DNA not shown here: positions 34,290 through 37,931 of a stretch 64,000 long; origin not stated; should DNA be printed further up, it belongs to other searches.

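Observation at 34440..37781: Sensor histidine kinase translationally fused to the radical-SAM hydrogenase maturase HydG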

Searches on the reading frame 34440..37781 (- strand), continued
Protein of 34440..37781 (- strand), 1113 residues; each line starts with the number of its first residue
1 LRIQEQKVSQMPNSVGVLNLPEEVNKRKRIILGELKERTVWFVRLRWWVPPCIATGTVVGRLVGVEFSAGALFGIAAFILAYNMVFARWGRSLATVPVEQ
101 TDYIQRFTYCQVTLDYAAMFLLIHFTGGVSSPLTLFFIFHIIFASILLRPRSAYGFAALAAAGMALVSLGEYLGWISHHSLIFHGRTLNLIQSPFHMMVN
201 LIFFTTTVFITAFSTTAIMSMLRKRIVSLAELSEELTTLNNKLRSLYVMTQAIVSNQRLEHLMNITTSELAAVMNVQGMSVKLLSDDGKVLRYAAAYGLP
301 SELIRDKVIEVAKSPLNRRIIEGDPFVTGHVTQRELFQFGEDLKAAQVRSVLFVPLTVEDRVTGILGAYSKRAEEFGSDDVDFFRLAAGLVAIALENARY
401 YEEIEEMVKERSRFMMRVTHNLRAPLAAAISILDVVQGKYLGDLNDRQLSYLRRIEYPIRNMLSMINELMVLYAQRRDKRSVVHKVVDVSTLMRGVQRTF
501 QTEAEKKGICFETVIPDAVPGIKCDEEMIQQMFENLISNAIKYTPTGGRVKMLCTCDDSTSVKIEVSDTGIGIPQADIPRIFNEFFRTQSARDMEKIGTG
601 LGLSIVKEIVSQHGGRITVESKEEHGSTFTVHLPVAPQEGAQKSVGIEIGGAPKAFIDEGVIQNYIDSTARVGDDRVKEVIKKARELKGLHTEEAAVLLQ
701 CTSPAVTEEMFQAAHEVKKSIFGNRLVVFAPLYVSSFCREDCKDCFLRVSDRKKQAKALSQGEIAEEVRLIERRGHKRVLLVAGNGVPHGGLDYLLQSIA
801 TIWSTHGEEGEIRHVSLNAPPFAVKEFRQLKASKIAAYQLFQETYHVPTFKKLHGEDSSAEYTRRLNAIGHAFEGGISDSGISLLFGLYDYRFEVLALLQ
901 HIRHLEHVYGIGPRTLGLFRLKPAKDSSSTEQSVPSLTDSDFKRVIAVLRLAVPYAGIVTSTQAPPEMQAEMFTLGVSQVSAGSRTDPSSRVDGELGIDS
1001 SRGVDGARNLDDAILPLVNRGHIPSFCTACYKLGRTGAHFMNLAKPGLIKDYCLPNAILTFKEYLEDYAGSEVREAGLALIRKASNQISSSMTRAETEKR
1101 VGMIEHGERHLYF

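Call 28: find_encoding_contigs(protein=P0012, flank=10000, max_places=2)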
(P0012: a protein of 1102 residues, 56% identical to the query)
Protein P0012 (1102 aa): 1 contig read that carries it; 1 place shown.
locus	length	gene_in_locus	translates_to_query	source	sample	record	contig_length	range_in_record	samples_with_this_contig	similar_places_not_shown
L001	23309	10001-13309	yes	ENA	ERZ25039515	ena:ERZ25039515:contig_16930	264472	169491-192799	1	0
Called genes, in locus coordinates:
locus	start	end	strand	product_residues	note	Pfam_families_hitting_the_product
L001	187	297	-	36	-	-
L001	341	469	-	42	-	-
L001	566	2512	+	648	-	PF16177:ACAS_N, PF00501:AMP-binding, PF13193:AMP-binding_C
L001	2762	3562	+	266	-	-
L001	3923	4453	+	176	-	PF01257:2Fe-2S_thioredx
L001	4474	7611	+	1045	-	PF01512:Complex1_51K, PF10531:SLBB (weak), PF10589:NADH_4Fe-4S, PF14691:Fer4_20, PF01266:DAO (weak), PF07992:Pyr_redox_2, PF13450:NAD_binding_8 (weak), PF13738:Pyr_redox_3 (weak), +4 more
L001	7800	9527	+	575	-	PF13510:Fer2_4, PF10588:NADH-G_4Fe-4S_3, PF02906:Fe_hyd_lg_C, PF02256:Fe_hyd_SSU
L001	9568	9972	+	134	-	PF00072:Response_reg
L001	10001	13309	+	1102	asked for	PF25323:6TM_PilS (weak), PF01590:GAF, PF13185:GAF_2, PF13492:GAF_3, PF00512:HisKA, PF02518:HATPase_c, PF04055:Radical_SAM, PF06968:BATS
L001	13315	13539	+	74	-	-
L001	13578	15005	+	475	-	PF00206:Lyase_1, PF10415:FumaraseC_C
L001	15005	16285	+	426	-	PF01926:MMR_HSR1, PF02421:FeoB_N, PF03193:RsgA_GTPase (faint), PF18128:HydF_dimer, PF18133:HydF_tetramer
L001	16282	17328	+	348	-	PF04055:Radical_SAM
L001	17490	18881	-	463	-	-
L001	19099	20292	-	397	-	-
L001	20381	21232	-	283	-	PF00158:Sigma54_activat (weak), PF00004:AAA, PF07724:AAA_2, PF07728:AAA_5, PF13401:AAA_22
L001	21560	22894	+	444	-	PF00083:Sugar_tr, PF07690:MFS_1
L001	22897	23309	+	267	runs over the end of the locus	PF01138:RNase_PH, PF03725:RNase_PH_C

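Call 29: find_encoding_contigs(protein=P0003, flank=10000, max_places=2)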
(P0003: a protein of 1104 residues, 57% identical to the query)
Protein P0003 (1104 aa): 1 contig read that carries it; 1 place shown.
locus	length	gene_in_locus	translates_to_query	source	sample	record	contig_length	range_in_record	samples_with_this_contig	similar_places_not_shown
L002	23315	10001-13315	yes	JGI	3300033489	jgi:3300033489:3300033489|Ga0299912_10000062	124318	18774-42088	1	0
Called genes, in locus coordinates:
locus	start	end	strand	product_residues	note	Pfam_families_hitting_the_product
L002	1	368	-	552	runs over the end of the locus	PF02743:dCache_1, PF00512:HisKA, PF02518:HATPase_c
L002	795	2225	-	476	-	PF00072:Response_reg, PF00158:Sigma54_activat, PF14532:Sigma54_activ_2, PF07728:AAA_5 (weak), PF00004:AAA (weak), PF25601:AAA_lid_14, PF02954:HTH_8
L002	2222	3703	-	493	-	PF12729:4HB_MCP_1 (weak), PF05227:CHASE3 (faint), PF00512:HisKA, PF02518:HATPase_c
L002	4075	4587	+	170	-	PF01257:2Fe-2S_thioredx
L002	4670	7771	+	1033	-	PF01257:2Fe-2S_thioredx (weak), PF01512:Complex1_51K, PF10589:NADH_4Fe-4S, PF14691:Fer4_20, PF00890:FAD_binding_2 (weak), PF01266:DAO (weak), PF07992:Pyr_redox_2, PF13450:NAD_binding_8, +6 more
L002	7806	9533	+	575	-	PF00111:Fer2 (weak), PF13510:Fer2_4, PF13187:Fer4_9 (faint), PF10588:NADH-G_4Fe-4S_3, PF13237:Fer4_10 (faint), PF12838:Fer4_7 (weak), PF02906:Fe_hyd_lg_C, PF02256:Fe_hyd_SSU, +1 more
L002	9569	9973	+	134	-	PF00072:Response_reg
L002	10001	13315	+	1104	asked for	PF01590:GAF, PF13185:GAF_2, PF13492:GAF_3, PF00512:HisKA, PF02518:HATPase_c, PF04055:Radical_SAM, PF06968:BATS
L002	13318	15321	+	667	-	PF12838:Fer4_7 (weak), PF13187:Fer4_9 (weak), PF13237:Fer4_10, PF00037:Fer4 (weak), PF02906:Fe_hyd_lg_C, PF04060:FeS, PF00512:HisKA, PF02518:HATPase_c, +1 more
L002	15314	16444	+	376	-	PF00072:Response_reg, PF00512:HisKA, PF13581:HATPase_c_2 (weak), PF02518:HATPase_c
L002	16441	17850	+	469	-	PF00206:Lyase_1, PF10415:FumaraseC_C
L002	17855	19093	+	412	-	PF01926:MMR_HSR1, PF02421:FeoB_N (weak), PF03193:RsgA_GTPase (faint), PF18128:HydF_dimer, PF18133:HydF_tetramer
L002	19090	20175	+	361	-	PF04055:Radical_SAM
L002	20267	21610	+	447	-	PF08245:Mur_ligase_M, PF27239:FOL3_C, PF02875:Mur_ligase_C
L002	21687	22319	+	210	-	PF27271:AF_1327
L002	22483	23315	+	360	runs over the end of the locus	PF04015:DUF362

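Call 33: find_encoding_contigs(protein=P0051, flank=10000, max_places=1)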
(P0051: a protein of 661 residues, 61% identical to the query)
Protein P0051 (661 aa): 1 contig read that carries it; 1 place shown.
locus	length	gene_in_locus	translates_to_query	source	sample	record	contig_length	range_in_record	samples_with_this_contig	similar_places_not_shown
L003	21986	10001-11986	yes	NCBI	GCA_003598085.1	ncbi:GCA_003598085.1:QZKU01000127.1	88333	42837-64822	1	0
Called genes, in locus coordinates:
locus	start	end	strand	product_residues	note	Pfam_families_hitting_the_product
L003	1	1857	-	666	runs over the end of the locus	PF16177:ACAS_N, PF00501:AMP-binding, PF13193:AMP-binding_C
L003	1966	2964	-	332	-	PF00072:Response_reg, PF00571:CBS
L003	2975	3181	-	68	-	-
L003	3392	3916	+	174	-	PF01257:2Fe-2S_thioredx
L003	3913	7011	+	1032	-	PF01257:2Fe-2S_thioredx, PF01512:Complex1_51K, PF10589:NADH_4Fe-4S, PF14691:Fer4_20, PF13738:Pyr_redox_3 (faint), PF01266:DAO (weak), PF07992:Pyr_redox_2, PF13450:NAD_binding_8, +3 more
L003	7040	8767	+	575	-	PF00111:Fer2 (weak), PF13510:Fer2_4, PF10588:NADH-G_4Fe-4S_3, PF13187:Fer4_9 (faint), PF12838:Fer4_7 (weak), PF00037:Fer4 (weak), PF02906:Fe_hyd_lg_C, PF02256:Fe_hyd_SSU, +1 more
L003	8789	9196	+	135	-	PF00072:Response_reg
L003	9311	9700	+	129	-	PF04358:DsrC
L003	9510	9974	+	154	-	PF04358:DsrC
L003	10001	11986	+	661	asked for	PF25323:6TM_PilS, PF01590:GAF, PF13185:GAF_2, PF13492:GAF_3, PF00512:HisKA, PF02518:HATPase_c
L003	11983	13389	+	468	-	PF04055:Radical_SAM, PF06968:BATS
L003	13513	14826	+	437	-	PF01926:MMR_HSR1, PF02421:FeoB_N, PF03193:RsgA_GTPase (faint), PF18128:HydF_dimer, PF18133:HydF_tetramer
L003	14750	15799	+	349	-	PF04055:Radical_SAM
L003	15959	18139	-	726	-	PF02629:CoA_binding, PF13380:CoA_binding_2, PF13607:Succ_CoA_lig, PF19045:Ligase_CoA_2, PF13549:ATP-grasp_5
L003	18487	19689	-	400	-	PF00089:Trypsin, PF10459:Peptidase_S46 (faint), PF13365:Trypsin_2, PF00595:PDZ (weak), PF13180:PDZ_2, PF17820:PDZ_6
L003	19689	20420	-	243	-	PF04029:2-ph_phosp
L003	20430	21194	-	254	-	PF13483:Lactamase_B_3, PF12706:Lactamase_B_2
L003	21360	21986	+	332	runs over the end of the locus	PF12804:NTP_transf_3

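Call 34: find_encoding_contigs(protein=P0036, flank=10000, max_places=1)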
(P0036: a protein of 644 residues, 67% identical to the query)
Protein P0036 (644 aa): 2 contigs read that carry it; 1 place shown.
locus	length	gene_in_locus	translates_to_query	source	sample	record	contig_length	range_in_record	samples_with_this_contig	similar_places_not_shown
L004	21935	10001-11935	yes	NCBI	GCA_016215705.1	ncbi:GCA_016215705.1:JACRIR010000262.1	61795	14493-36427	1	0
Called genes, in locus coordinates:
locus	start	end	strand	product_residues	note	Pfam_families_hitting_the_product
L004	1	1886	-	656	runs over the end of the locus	PF16177:ACAS_N, PF00501:AMP-binding, PF13193:AMP-binding_C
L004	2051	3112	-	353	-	PF00072:Response_reg, PF00571:CBS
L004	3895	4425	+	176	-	PF01257:2Fe-2S_thioredx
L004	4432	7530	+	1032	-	PF01257:2Fe-2S_thioredx (weak), PF01512:Complex1_51K, PF10589:NADH_4Fe-4S, PF14691:Fer4_20, PF00890:FAD_binding_2 (weak), PF01266:DAO (weak), PF07992:Pyr_redox_2, PF13450:NAD_binding_8, +5 more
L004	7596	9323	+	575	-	PF00111:Fer2 (weak), PF13510:Fer2_4, PF10588:NADH-G_4Fe-4S_3, PF13187:Fer4_9 (faint), PF22117:Fer4_Nqo3 (weak), PF12838:Fer4_7 (weak), PF02906:Fe_hyd_lg_C, PF02256:Fe_hyd_SSU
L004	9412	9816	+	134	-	PF00072:Response_reg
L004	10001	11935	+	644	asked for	PF25323:6TM_PilS (weak), PF01590:GAF, PF13185:GAF_2, PF13492:GAF_3, PF00512:HisKA, PF02518:HATPase_c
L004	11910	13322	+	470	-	PF04055:Radical_SAM, PF06968:BATS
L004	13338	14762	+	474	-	PF00206:Lyase_1, PF10415:FumaraseC_C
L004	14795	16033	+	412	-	PF01926:MMR_HSR1, PF02421:FeoB_N, PF03193:RsgA_GTPase (faint), PF18128:HydF_dimer, PF18133:HydF_tetramer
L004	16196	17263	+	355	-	PF04055:Radical_SAM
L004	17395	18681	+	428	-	PF16930:Porin_5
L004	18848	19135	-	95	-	PF00216:Bac_DNA_binding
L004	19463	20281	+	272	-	PF00106:adh_short, PF08659:KR, PF13561:adh_short_C2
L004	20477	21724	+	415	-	PF25917:BSH_RND (weak), PF25973:BSH_CzcB (weak), PF25984:BSH_YknX (faint), PF25876:HH_MFP_RND, PF25954:Beta-barrel_RND_2, PF25967:RND-MFP_C (weak), PF25975:CzcB_C (weak), PF25989:YknX_C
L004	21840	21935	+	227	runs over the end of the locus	PF00005:ABC_tran, PF02463:SMC_N (faint), PF13304:AAA_21 (faint)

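Call 35: find_encoding_contigs(protein=P0002, flank=10000, max_places=1)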
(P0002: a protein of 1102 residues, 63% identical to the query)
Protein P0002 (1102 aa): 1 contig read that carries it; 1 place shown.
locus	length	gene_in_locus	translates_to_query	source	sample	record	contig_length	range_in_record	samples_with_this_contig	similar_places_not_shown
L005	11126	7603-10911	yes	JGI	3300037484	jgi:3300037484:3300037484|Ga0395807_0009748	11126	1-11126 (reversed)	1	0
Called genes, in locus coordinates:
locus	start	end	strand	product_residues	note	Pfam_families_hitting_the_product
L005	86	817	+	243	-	PF02811:PHP (weak), PF13263:PHP_C (weak)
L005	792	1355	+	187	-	PF02518:HATPase_c, PF13589:HATPase_c_3 (weak)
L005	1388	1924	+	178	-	PF01257:2Fe-2S_thioredx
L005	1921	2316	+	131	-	-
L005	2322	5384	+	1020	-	PF01257:2Fe-2S_thioredx (weak), PF01512:Complex1_51K, PF10531:SLBB (weak), PF10589:NADH_4Fe-4S, PF14691:Fer4_20, PF07992:Pyr_redox_2, PF13450:NAD_binding_8, PF13738:Pyr_redox_3 (weak), +3 more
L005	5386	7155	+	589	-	PF13510:Fer2_4, PF10588:NADH-G_4Fe-4S_3, PF13237:Fer4_10 (faint), PF13187:Fer4_9 (faint), PF00037:Fer4 (faint), PF12838:Fer4_7, PF02906:Fe_hyd_lg_C, PF02256:Fe_hyd_SSU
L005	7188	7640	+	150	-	PF00072:Response_reg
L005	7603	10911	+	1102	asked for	PF25323:6TM_PilS (weak), PF01590:GAF, PF13185:GAF_2, PF13492:GAF_3, PF02518:HATPase_c, PF04055:Radical_SAM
